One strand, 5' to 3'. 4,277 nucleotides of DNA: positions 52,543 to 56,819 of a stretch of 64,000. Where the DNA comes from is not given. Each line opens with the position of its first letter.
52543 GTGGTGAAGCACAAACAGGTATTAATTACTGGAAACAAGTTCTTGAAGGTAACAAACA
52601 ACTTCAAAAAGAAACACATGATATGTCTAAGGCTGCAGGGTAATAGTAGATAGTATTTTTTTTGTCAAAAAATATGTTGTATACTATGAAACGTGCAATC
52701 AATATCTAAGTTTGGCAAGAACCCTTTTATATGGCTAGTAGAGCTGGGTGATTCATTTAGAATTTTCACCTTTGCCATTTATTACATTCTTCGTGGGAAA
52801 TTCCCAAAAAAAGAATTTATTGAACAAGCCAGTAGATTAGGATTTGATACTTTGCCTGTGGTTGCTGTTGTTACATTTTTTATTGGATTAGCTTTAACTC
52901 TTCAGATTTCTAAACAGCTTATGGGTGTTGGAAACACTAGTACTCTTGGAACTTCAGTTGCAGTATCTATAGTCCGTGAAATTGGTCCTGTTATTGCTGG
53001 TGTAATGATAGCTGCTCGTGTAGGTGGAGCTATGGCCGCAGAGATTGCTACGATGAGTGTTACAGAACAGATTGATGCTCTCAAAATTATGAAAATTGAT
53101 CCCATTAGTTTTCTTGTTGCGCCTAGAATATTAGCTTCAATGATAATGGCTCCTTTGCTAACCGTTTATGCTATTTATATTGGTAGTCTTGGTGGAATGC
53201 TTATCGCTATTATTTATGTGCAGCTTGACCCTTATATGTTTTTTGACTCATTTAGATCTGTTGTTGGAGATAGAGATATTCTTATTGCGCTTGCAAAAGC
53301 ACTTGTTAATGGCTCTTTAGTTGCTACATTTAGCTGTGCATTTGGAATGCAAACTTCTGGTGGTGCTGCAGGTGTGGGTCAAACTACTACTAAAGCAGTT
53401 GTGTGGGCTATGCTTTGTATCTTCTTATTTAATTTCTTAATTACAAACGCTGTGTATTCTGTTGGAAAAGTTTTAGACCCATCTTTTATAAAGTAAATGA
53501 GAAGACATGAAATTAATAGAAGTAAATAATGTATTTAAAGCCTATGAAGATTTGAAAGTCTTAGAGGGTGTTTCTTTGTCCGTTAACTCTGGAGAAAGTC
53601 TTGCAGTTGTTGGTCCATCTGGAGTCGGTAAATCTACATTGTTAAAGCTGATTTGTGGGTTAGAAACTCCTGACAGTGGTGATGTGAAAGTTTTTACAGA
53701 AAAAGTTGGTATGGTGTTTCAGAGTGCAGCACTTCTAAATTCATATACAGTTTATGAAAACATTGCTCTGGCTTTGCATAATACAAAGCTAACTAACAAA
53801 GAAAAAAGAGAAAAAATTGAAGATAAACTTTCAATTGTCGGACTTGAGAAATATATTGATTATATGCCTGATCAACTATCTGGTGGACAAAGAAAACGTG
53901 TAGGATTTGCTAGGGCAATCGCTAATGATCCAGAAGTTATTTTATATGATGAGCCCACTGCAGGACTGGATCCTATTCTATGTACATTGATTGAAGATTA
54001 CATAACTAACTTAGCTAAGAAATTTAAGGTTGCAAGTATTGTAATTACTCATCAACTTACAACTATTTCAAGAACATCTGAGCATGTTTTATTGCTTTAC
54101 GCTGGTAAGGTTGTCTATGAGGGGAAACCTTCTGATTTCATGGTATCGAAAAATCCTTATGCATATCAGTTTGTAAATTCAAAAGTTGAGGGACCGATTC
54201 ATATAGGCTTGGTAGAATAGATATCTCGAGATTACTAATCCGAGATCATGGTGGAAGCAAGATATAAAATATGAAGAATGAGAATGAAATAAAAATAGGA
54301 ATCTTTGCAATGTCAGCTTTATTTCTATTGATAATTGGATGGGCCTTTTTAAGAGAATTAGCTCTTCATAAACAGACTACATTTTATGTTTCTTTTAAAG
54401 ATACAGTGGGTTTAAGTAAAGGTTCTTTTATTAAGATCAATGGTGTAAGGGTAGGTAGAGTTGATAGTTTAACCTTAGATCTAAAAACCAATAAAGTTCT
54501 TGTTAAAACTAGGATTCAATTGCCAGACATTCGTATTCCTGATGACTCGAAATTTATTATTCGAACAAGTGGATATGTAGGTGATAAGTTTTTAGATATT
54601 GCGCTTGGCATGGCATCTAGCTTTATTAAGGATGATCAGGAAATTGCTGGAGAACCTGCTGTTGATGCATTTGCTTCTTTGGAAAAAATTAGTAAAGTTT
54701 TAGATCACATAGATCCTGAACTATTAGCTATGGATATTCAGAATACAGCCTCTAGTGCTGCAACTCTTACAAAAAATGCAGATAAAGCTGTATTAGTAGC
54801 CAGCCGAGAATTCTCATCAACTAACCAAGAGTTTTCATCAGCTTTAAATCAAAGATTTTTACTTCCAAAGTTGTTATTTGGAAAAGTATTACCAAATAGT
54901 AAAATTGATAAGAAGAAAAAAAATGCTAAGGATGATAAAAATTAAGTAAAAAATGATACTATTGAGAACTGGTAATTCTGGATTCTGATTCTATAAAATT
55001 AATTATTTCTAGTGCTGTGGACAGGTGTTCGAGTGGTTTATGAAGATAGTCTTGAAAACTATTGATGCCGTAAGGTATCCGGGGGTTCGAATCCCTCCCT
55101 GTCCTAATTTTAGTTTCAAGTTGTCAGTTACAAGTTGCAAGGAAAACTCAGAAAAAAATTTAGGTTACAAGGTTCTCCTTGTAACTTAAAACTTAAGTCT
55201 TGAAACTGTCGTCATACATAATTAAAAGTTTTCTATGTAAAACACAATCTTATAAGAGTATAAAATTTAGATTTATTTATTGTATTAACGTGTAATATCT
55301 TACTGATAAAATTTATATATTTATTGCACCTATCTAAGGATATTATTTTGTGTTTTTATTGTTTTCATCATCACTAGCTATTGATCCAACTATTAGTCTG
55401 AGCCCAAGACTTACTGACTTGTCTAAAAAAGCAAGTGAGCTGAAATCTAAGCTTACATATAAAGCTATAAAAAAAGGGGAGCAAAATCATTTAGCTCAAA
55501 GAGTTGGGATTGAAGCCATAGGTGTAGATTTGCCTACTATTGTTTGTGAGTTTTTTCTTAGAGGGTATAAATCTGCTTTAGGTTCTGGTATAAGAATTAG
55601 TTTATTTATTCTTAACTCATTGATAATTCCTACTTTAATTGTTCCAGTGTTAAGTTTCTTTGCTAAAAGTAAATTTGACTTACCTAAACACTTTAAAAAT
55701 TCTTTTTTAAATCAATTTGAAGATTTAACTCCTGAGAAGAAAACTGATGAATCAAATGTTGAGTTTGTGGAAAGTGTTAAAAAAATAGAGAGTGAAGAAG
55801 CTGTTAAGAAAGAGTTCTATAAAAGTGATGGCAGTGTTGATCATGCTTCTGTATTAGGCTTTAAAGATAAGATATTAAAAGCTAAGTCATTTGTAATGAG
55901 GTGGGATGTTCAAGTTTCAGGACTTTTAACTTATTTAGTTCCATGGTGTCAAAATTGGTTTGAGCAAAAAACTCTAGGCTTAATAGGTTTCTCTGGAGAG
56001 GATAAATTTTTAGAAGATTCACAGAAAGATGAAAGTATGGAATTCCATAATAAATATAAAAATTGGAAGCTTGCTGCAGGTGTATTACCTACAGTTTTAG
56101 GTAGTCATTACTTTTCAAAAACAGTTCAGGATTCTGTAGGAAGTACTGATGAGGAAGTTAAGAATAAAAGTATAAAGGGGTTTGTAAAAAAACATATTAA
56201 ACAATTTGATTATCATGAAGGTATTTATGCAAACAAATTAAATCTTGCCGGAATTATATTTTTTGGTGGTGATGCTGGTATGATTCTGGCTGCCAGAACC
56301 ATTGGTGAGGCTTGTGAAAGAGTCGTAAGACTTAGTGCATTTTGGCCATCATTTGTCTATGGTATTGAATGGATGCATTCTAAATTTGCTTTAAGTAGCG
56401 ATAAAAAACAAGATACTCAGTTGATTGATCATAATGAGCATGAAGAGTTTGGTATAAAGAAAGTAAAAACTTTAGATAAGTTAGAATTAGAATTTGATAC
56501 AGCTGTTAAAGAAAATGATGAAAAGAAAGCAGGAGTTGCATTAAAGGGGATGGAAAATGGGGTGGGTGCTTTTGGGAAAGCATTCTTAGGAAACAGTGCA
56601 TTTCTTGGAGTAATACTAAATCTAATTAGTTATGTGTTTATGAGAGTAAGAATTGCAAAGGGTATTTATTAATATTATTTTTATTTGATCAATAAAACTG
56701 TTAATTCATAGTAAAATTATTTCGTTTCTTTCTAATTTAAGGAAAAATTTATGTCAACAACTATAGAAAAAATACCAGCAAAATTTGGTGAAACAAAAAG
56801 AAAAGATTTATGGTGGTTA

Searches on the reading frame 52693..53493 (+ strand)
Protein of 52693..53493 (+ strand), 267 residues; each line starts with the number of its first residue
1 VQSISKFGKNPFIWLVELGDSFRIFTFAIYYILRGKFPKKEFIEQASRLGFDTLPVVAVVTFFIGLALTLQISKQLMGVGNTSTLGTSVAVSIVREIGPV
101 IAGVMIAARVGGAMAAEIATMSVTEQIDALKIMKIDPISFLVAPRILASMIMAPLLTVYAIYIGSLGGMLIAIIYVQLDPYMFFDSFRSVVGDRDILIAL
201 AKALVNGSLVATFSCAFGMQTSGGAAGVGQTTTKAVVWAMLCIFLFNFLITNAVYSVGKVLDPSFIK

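Call 31: find_related_loci(query=window:52693-53493:+, collection=genome_contigs, flank=10000)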
Query window:52693-53493:+ (267 aa) in genome_contigs; peptide patterns used: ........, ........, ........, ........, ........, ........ (x = any residue, [..] = any of these).
243 stretches matched a pattern; 180 encode a relative of the query (tblastn E <= 1e-3); the best 80 are kept; 80 distinct loci.
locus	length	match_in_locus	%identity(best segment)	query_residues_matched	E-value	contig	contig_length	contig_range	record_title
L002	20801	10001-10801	88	1-267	3e-158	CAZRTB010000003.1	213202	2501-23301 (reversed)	MAG TPA_asm: uncultured Gammaproteobacteria bacterium isolate SRP150892_co1_95 genome assembly, contig: NODE_28_length_2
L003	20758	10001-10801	81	1-267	8e-146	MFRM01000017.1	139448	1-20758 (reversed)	MAG: Candidatus Melainabacteria bacterium RIFCSPHIGHO2_02_FULL_34_12 rifcsphigho2_02_scaffold_313, whole genome shotgun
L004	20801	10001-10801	82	1-267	2e-145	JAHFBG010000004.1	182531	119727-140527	MAG: Candidatus Melainabacteria bacterium isolate nzgw193 NODE_53_length_182532_cov_15.507190, whole genome shotgun sequ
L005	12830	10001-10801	81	1-267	2e-145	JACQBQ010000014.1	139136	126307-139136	MAG: Candidatus Melainabacteria bacterium isolate NC_groundwater_946_Pr1_S-0.2um_34_28 Montesol18-Sp2_coassembly_scaffol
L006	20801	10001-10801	81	1-267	2e-145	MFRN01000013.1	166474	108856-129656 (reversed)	MAG: Candidatus Melainabacteria bacterium RIFCSPLOWO2_02_FULL_35_15 rifcsplowo2_02_scaffold_166, whole genome shotgun se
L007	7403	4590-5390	80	1-267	1e-143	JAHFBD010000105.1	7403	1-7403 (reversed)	MAG: Candidatus Melainabacteria bacterium isolate nzgw190 NODE_8609_length_7404_cov_2.783743, whole genome shotgun seque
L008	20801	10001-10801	81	1-267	2e-143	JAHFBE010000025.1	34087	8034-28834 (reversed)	MAG: Candidatus Melainabacteria bacterium isolate nzgw191 NODE_531_length_34088_cov_4.213295, whole genome shotgun seque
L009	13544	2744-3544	79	1-267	2e-143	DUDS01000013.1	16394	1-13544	MAG TPA_asm: Candidatus Melainabacteria bacterium SSGW_16 3300000574.qc.1_(paired)_contig_6473, whole genome shotgun seq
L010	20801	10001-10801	80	1-267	8e-143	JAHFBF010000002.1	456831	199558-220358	MAG: Candidatus Melainabacteria bacterium isolate nzgw192 NODE_12_length_456832_cov_8.071224, whole genome shotgun seque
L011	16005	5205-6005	78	1-267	2e-139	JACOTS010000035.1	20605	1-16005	MAG: Candidatus Melainabacteria bacterium isolate NC_groundwater_50_Pr7_S2p5_34_9 FFV18_S2p5_scaffold_16785, whole genom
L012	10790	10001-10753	36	6-256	3e-50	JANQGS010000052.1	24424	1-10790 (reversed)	MAG: Candidatus Gastranaerophilales bacterium isolate PL23b_bin.55 k99_3292284, whole genome shotgun sequence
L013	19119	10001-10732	39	8-251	3e-48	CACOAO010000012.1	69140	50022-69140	MAG: uncultured SAR116 cluster alpha proteobacterium isolate AH-287-L13 genome assembly, contig: AH-287-L13_NODE_12, who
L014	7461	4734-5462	36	14-256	6e-48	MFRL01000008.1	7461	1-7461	MAG: Candidatus Melainabacteria bacterium GWF2_37_15 gwf2_scaffold_11778, whole genome shotgun sequence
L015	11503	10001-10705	39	17-251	1e-47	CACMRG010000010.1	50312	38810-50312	MAG: uncultured SAR116 cluster alpha proteobacterium isolate AG-919-I05 genome assembly, contig: AG-919-I05_NODE_10, who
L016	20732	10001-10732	39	8-251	4e-47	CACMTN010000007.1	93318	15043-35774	MAG: uncultured SAR116 cluster alpha proteobacterium isolate AG-892-C19 genome assembly, contig: AG-892-C19_NODE_7, whol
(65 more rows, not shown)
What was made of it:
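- Tried and rejected: Scanning with the neighbouring MlaE succeeded (call 31).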

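Call 84: search_protein_families(library=pfam, proteins=[L003:6682-7806:+, L011:2862-3638:+], max_evalue=0.01)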
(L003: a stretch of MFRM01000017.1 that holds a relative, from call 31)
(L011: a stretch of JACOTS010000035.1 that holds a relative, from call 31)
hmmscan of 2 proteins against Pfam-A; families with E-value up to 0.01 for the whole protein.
L003:6682-7806:+ (375 aa): 0 families

L011:2862-3638:+ (259 aa): 0 families

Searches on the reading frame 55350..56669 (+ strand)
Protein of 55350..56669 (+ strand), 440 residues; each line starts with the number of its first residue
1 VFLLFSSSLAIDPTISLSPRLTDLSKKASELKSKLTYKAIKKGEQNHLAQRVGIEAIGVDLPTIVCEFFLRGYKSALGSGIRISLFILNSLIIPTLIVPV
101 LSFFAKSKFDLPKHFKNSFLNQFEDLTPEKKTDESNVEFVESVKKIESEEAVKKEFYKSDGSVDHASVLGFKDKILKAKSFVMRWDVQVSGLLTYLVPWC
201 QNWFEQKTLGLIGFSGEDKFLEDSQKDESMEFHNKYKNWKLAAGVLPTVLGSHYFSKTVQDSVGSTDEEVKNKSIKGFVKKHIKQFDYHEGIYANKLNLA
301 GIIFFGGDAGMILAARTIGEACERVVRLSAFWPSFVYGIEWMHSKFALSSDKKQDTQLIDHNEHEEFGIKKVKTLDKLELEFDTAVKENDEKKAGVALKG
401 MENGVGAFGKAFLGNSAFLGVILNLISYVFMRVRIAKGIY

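Call 60: search_protein_families(library=ncbifam, proteins=[window:55350-56669:+], max_evalue=0.1)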
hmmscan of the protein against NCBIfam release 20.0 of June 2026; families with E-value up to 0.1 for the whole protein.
window:55350-56669:+ (440 aa): 1 family
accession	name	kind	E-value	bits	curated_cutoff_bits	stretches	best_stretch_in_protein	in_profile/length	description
NF038050.1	NrtS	subfamily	0.079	12.9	25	0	184-204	31-48/56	nitrate/nitrite transporter NrtS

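Call 61: search_protein_families(library=phrogs, proteins=[window:55350-56669:+], max_evalue=0.01)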
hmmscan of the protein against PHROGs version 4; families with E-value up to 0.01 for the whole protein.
window:55350-56669:+ (440 aa): 0 families
